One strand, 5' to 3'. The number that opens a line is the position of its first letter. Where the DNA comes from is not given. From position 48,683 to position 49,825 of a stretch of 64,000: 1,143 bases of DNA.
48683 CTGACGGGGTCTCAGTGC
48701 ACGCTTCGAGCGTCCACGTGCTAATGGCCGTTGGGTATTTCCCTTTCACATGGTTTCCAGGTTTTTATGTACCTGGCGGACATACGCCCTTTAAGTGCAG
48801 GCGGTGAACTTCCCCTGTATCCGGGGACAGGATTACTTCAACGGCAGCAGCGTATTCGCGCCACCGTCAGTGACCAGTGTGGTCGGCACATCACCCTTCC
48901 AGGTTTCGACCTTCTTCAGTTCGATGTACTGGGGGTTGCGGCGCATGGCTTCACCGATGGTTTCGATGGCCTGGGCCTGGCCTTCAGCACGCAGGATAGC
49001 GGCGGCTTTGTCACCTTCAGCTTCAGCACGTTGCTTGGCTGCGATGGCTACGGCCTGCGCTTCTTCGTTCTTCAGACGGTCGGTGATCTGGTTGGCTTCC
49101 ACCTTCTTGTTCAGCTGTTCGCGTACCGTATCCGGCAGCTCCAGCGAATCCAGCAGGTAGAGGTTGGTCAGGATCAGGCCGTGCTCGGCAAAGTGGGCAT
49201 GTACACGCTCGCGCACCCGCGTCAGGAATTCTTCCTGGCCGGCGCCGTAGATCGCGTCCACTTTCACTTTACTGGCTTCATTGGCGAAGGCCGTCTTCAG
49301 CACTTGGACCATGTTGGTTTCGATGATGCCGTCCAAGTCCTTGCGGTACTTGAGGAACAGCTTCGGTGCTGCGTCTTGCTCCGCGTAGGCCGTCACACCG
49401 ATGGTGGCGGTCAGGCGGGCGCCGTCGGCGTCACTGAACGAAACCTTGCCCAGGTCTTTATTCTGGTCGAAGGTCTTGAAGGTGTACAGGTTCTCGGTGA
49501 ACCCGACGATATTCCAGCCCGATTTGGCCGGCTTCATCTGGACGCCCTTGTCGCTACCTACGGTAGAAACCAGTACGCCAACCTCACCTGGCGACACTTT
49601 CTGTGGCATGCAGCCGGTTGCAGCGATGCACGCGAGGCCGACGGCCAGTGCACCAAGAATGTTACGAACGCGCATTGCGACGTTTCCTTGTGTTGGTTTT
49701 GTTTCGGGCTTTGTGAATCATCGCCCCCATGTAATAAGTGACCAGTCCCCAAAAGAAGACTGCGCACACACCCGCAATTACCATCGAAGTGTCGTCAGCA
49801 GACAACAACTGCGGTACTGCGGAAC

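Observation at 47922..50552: SPFH/band-7 lipoprotein plus small TM partner forming an island flanked by two large structured noncoding regions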

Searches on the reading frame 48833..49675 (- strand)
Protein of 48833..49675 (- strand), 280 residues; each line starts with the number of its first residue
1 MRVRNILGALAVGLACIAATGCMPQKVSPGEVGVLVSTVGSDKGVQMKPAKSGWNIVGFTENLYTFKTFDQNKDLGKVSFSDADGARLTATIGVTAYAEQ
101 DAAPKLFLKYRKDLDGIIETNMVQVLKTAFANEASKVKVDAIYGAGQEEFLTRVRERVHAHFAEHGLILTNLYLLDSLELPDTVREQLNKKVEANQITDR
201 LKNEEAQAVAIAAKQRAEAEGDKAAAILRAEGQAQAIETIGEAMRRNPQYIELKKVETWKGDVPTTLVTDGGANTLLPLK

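Call 8: search_protein_families(library=pfam, proteins=[window:48833-49675:-], max_evalue=0.1)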
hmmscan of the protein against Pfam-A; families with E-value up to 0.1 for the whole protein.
window:48833-49675:- (280 aa): 2 families
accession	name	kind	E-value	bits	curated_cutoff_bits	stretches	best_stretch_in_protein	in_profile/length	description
PF01145.31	Band_7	-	9.9e-18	65.2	23.6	1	26-215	2-170/176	SPFH domain / Band 7 family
PF13421.11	Band_7_1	-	0.001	19.2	24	1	118-193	133-208/211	SPFH domain-Band 7 family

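Call 23: find_related_loci(query=window:48833-49675:-, collection=viral_contigs, flank=6000)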
Query window:48833-49675:- (280 aa) in viral_contigs; peptide patterns used: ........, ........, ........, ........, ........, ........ (x = any residue, [..] = any of these).
2 stretches matched a pattern; 1 encode a relative of the query (tblastn E <= 1e-3); 1 distinct loci.
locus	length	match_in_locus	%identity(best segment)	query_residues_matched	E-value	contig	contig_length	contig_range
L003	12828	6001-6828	65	2-280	2e-115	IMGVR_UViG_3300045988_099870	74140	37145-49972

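Call 24: search_protein_families(library=phrogs, proteins=[window:48833-49675:-], max_evalue=0.01)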
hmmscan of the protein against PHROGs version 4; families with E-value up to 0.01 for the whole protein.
window:48833-49675:- (280 aa): 4 families
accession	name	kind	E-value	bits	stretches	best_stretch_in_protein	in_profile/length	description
phrog_200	-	other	1e-64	220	1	5-275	83-355/379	lipoprotein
phrog_38808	-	unknown function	2.4e-06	28.8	1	221-275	10-62/68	-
phrog_11227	-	other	2.6e-06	28.4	1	200-258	54-106/138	protease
phrog_21428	-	unknown function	3.8e-05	24.6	1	4-45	3-42/63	-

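Call 36: search_dna_similar(query=window:48833-49675:-, collection=phages, mode=protein, max_rows=60, rows=spread)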
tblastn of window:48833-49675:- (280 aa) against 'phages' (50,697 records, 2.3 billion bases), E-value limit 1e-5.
Records with a match: 386; places in all: 386; records where one place covers at least 80% of the query: 381.
Best place of each record, by identity: 60-80% 1; <60% 385.
By first word of the organism name: Pseudomonas 75; Klebsiella 45; Erwinia 42; Escherichia 38; Burkholderia 30; Caulobacter 26; Salmonella 24; Stx2a-converting 10; Stenotrophomonas 9; Prevotella 9; and 35 more.
By host as written in the record: - 51; Pseudomonas aeruginosa 23; Klebsiella pneumoniae 19; Escherichia coli 15; Burkholderia sp. 15; Erwinia amylovora 14; Pseudomonas aeruginosa PAO1 10; Caulobacter vibrioides CB15 9; and 131 more.
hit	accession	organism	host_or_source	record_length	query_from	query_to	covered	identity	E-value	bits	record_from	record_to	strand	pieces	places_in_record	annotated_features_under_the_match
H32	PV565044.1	Pseudomonas phage Meara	Pseudomonas putida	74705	1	280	100%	66.2%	4e-106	343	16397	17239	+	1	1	SPFH domain containing protein | hypothetical protein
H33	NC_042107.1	Pseudomonas phage NV1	Pseudomonas tolaasii NCPPB 2192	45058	3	280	99%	41.0%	2e-51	186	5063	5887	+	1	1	putative transposase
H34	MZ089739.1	Pseudomonas phage PSA34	wastewater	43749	21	280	93%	41.9%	2e-47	174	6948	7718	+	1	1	hypothetical protein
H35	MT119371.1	Pseudomonas phage oldone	Pseudomonas aeruginosa PAO1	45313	21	280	93%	41.9%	2e-47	174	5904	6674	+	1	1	putative transposase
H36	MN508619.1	Pseudomonas phage Paer4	Pseudomonas aeruginosa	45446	21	280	93%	41.9%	2e-47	174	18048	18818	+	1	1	record has no annotation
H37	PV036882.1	Pseudomonas phage WRAIR_EPa83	Pseudomonas aeruginosa strain PAO1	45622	21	280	93%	41.9%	2e-47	174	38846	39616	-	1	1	hypothetical protein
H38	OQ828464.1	Pseudomonas phage PA_CQ9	Pseudomomas aeruginosa PAO1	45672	21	280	93%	41.9%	2e-47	174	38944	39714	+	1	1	hypothetical protein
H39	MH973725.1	Pseudomonas phage SaPL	Pseudomonas aeruginosa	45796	21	280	93%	41.9%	2e-47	174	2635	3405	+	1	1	hypothetical protein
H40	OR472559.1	Pseudomonas phage Arefeen1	Pseudomonas aeruginosa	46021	21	280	93%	41.9%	2e-47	174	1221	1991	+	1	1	lipoprotein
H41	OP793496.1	Pseudomonas phage vB_PseudoP-SA22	Pseudomonas aeruginosa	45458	21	280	93%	41.5%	5e-47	173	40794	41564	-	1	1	hypothetical protein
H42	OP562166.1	Xanthomonas virus PB119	Xanthomonas euvesicatoria 1940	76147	7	280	98%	34.5%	8e-34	135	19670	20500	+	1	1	putative outer membrane lipoprotein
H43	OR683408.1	Pseudomonas phage Ostro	Pseudomonas aeruginosa 382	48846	11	269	93%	36.4%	6e-38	147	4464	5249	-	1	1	prohibitin family protein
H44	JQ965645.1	Salmonella phage SSU5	Salmonella enterica subsp. enterica ...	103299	8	280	98%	34.3%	1e-31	129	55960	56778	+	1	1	putative SPFH domain / band 7 protein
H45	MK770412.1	Salmonella phage SE5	sewage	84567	3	264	94%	35.6%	2e-41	157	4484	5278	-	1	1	hypothetical protein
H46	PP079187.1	Erwinia phage vEam_S_24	Erwinia amylovora IVIA 1892.1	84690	3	264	94%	35.6%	2e-41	157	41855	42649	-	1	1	lipoprotein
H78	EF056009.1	Escherichia phage N4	Escherichia coli K-12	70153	5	268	94%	28.6%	1e-25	112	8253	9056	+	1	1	gp20 | gp19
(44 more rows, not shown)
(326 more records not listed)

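Call 49: find_homologous_proteins(query=window:48833-49675:-, max_evalue=1e-40)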
Query window:48833-49675:- (280 aa): 33 proteins with E <= 1e-40 among 4050 candidates.
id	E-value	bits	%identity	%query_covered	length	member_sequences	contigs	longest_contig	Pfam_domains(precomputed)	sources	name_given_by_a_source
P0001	1.2e-170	583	96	100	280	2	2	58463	PF01145.32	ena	-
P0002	8.8e-121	420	72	98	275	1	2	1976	PF01145.32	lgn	-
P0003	9.4e-118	410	69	100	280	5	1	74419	PF01145.32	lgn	-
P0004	3.4e-116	405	70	93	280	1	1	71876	PF01145.32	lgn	-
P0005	5.6e-115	401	67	100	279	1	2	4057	PF01145.32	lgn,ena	-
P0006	9.3e-115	400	66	100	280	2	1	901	PF01145.32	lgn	-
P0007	2.9e-114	399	66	100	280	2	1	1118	PF01145.32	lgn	-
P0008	1.9e-112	393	66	100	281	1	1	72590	PF01145.32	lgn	-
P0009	2.3e-112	392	64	100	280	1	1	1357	PF01145.32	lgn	-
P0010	3.0e-112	392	64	100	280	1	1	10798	PF01145.32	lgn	-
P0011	4.2e-112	392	64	100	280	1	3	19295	PF01145.32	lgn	-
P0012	4.3e-112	392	65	100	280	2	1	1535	PF01145.32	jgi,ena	-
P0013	5.8e-112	391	64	100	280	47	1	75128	PF01145.32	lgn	-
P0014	5.8e-112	391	64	100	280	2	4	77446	PF01145.32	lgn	-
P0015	8.2e-112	391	64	100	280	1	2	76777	PF01145.32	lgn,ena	-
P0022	1.4e-110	387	65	100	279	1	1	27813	PF01145.32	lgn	-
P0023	2.5e-109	383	66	97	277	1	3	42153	PF01145.32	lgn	-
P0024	3.3e-109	382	65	100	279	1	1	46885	PF01145.32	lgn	-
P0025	1.3e-108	380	65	100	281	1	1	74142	PF01145.32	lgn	-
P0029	1.9e-103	363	68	93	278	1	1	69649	PF01145.32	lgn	-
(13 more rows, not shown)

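Call 50: find_encoding_contigs(protein=P0001, flank=5000, max_places=3)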
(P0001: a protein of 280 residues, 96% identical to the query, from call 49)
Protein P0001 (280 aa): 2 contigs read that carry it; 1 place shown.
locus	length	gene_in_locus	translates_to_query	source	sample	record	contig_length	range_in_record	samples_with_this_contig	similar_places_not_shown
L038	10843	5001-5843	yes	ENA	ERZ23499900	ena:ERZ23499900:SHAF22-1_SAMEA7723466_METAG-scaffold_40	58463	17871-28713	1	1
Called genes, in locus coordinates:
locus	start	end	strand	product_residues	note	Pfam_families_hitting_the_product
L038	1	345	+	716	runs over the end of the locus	-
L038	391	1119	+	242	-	PF13479:AAA_24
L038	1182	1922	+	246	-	-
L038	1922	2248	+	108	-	-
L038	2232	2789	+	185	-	PF13876:Phage_gp49_66, PF21825:Sequestin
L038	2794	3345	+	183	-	-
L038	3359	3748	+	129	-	-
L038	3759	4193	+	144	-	-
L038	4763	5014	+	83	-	-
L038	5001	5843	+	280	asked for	PF01145:Band_7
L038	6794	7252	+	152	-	-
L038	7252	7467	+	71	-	-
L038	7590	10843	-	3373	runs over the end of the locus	PF21867:vRNAP_dom_2, PF21894:N4_RNAP_helical (weak)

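Call 51: find_encoding_contigs(protein=P0003, flank=5000, max_places=2)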
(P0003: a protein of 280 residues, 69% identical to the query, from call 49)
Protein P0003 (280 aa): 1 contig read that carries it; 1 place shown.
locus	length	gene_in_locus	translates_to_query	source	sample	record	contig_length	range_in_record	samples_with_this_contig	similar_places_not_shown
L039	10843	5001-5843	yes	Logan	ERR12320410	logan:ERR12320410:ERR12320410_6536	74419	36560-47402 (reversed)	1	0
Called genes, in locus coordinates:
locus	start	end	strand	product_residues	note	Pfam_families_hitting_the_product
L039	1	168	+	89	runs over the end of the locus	-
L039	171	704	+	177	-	-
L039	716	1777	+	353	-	-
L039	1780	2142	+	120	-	-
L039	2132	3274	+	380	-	PF13203:DUF2201_N, PF09967:DUF2201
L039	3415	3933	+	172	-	PF22769:DCD, PF00692:dUTPase (faint)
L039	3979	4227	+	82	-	-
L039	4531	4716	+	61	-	-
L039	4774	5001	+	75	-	-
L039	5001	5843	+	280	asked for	PF01145:Band_7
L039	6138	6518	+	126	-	-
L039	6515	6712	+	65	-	-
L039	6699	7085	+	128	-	-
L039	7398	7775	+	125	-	-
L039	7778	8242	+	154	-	-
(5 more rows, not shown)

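Call 52: find_encoding_contigs(protein=P0004, flank=5000, max_places=2)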
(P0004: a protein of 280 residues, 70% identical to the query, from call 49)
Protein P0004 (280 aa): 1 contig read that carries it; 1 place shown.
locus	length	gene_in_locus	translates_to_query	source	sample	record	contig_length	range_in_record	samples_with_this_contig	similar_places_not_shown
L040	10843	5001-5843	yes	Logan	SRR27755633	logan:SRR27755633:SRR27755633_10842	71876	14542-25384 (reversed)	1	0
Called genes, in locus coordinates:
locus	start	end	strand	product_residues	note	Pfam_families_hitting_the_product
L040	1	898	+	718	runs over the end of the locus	PF13148:DUF3987 (weak)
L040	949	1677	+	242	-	PF13479:AAA_24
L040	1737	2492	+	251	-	-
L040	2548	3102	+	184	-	PF13876:Phage_gp49_66, PF21825:Sequestin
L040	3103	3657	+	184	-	-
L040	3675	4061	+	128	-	-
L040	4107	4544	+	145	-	-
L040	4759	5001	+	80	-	-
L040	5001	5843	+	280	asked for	PF01145:Band_7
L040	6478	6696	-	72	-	-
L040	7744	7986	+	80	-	-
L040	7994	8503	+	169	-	-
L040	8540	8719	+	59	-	-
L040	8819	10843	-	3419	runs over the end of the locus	PF21867:vRNAP_dom_2, PF21894:N4_RNAP_helical (weak)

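Call 53: find_encoding_contigs(protein=P0029, flank=5000, max_places=2)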
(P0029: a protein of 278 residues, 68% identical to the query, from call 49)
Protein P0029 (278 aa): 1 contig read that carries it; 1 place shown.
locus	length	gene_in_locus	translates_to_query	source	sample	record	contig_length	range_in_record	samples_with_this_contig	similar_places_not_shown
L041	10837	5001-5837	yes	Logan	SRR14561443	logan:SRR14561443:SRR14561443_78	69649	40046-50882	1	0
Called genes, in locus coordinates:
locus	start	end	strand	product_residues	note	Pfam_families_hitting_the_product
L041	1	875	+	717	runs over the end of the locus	-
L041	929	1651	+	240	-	PF13479:AAA_24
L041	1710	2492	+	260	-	-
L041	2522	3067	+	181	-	PF13876:Phage_gp49_66, PF21825:Sequestin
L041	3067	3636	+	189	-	-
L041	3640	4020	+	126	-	-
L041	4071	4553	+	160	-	-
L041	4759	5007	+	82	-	-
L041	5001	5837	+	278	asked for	PF01145:Band_7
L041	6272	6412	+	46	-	-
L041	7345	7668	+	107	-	-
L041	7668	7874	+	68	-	-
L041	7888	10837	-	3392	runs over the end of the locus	PF21867:vRNAP_dom_2, PF21894:N4_RNAP_helical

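Call 54: find_encoding_contigs(protein=P0008, flank=5000, max_places=2)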
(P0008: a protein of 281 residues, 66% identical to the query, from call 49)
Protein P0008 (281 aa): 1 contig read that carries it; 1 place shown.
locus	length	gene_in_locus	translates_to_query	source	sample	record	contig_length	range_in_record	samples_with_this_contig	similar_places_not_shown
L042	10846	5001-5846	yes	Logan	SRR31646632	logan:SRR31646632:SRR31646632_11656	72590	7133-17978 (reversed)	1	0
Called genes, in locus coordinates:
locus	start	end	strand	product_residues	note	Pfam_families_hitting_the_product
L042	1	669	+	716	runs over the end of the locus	-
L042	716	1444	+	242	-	PF13479:AAA_24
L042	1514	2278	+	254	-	-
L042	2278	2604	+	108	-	-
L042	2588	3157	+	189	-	PF13876:Phage_gp49_66, PF21825:Sequestin (weak)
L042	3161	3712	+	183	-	-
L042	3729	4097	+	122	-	-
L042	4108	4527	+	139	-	-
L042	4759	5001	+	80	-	-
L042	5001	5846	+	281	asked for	PF01145:Band_7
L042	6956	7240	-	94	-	-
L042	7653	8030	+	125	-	-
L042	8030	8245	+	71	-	-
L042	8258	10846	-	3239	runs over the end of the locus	?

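Call 55: find_encoding_contigs(protein=P0025, flank=5000, max_places=2)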
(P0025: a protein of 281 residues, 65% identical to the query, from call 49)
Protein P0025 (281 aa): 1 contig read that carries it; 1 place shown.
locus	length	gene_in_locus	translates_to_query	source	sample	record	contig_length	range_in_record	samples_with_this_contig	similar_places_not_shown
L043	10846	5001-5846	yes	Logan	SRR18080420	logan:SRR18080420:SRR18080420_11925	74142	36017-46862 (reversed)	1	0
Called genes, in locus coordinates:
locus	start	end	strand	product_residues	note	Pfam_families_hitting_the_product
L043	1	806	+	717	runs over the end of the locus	-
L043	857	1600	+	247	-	PF13479:AAA_24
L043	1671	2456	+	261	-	-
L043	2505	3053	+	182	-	PF13876:Phage_gp49_66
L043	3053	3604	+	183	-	-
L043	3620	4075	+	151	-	-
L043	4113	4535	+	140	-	-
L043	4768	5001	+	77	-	-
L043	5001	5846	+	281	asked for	PF01145:Band_7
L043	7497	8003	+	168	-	-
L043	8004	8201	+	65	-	-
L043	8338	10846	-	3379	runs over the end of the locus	PF21867:vRNAP_dom_2, PF21894:N4_RNAP_helical (weak)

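Call 69: search_protein_families(library=padloc, proteins=[window:48833-49675:-], max_evalue=0.01)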
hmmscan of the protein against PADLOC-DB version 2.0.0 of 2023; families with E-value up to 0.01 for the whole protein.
window:48833-49675:- (280 aa): 0 families

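Call 70: search_protein_families(library=ncbifam, proteins=[window:48833-49675:-], max_evalue=0.01)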
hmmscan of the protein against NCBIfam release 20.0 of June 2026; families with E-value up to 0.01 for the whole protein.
window:48833-49675:- (280 aa): 1 family
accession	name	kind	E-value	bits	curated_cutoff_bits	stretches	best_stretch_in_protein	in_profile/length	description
TIGR01933.1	hflK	equivalog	0.0035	16.8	159.4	1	119-249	85-224/261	FtsH protease activity modulator HflK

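Call 71: search_solved_structures(query=window:48833-49675:-, max_evalue=0.001)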
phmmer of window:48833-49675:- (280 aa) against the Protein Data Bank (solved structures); distinct sequences matched with E-value up to 0.001: 3.
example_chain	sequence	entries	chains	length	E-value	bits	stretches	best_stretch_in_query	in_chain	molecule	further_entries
9urz_D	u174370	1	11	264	4.8e-09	39.1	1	124-277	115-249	Prohibitin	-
8rrh_B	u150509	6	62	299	1.4e-05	27.8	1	187-267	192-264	Prohibitin-2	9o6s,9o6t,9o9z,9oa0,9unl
6iqe_A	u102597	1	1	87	1.6e-05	27.6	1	192-260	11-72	Prohibitin-2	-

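Call 72: get_annotated_region(hit=H78, flank=2500)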
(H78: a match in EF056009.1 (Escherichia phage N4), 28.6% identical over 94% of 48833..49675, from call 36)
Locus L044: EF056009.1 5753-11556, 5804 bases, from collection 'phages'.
description: Escherichia phage N4, complete genome.
organism: Escherichia phage N4 (NCBI taxid 2886925)
taxonomy: Viruses; Duplodnaviria; Heunggongvirae; Uroviricota; Caudoviricetes; Schitoviridae; Enquatrovirinae; Enquatrovirus; Enquatrovirus N4
host: Escherichia coli K-12; source: -; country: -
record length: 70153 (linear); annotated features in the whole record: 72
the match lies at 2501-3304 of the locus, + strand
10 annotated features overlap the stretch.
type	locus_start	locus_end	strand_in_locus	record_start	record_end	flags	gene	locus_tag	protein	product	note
CDS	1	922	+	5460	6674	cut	-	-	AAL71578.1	RNAP2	-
CDS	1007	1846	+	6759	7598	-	-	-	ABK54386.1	32 kDa protein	32 kD VP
CDS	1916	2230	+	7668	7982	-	-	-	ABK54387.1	gp18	similar to P22 gp17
CDS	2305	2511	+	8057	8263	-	-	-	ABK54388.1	gp19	-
CDS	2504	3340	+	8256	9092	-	-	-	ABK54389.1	gp20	similar to Yersinia pestis protein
CDS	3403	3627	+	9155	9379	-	-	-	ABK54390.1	gp21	-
CDS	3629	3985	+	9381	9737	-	-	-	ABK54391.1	gp22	-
CDS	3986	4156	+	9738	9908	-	-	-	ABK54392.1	gp23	-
CDS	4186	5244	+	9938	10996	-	-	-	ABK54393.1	gp24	similar to S. coel. protein 1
CDS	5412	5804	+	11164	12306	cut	-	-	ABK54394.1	gp25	similar to S. coel. protein 2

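Call 84: find_encoding_contigs(protein=P0023, flank=5000, max_places=1)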
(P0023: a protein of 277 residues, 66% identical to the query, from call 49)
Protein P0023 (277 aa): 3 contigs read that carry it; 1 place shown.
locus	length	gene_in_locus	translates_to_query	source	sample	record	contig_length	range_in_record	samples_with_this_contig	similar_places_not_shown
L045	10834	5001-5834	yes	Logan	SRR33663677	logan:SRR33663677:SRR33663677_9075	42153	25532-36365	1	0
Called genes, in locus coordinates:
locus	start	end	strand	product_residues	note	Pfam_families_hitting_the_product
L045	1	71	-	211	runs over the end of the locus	PF04545:Sigma70_r4 (weak), PF13384:HTH_23 (faint)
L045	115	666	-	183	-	PF13392:HNH_3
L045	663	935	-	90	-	PF26207:Phage_phiTE_015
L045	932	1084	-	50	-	-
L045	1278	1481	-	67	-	-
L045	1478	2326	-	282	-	-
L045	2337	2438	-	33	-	-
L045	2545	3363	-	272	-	-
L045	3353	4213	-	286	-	-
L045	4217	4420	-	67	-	PF14549:P22_Cro, PF15943:YdaS_toxin (weak)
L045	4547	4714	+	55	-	-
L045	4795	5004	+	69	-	-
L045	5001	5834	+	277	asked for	PF01145:Band_7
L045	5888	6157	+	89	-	-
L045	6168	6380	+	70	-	-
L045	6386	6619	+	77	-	-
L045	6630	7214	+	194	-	-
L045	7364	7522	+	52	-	-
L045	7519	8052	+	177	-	-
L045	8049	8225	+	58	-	-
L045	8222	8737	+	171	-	-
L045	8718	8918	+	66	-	-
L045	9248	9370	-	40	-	-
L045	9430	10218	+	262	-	PF12705:PDDEXK_1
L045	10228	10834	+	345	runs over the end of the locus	-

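Call 85: find_encoding_contigs(protein=P0024, flank=5000, max_places=1)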
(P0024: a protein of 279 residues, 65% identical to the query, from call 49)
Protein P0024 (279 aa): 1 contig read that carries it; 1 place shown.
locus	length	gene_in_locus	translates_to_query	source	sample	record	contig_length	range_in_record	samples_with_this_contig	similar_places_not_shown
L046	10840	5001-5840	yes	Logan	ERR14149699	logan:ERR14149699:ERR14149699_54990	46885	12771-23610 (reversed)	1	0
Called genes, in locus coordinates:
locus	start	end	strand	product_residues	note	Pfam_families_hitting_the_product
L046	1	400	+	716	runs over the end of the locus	-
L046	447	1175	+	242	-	PF13479:AAA_24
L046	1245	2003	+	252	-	-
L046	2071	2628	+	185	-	PF13876:Phage_gp49_66, PF21825:Sequestin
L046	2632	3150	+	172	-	PF07463:NUMOD4 (faint), PF13392:HNH_3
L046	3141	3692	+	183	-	-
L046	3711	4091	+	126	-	-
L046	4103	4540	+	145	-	-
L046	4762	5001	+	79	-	-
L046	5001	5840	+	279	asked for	PF01145:Band_7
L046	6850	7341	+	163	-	-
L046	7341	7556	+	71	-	-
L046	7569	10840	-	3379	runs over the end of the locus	PF21867:vRNAP_dom_2, PF21894:N4_RNAP_helical (weak)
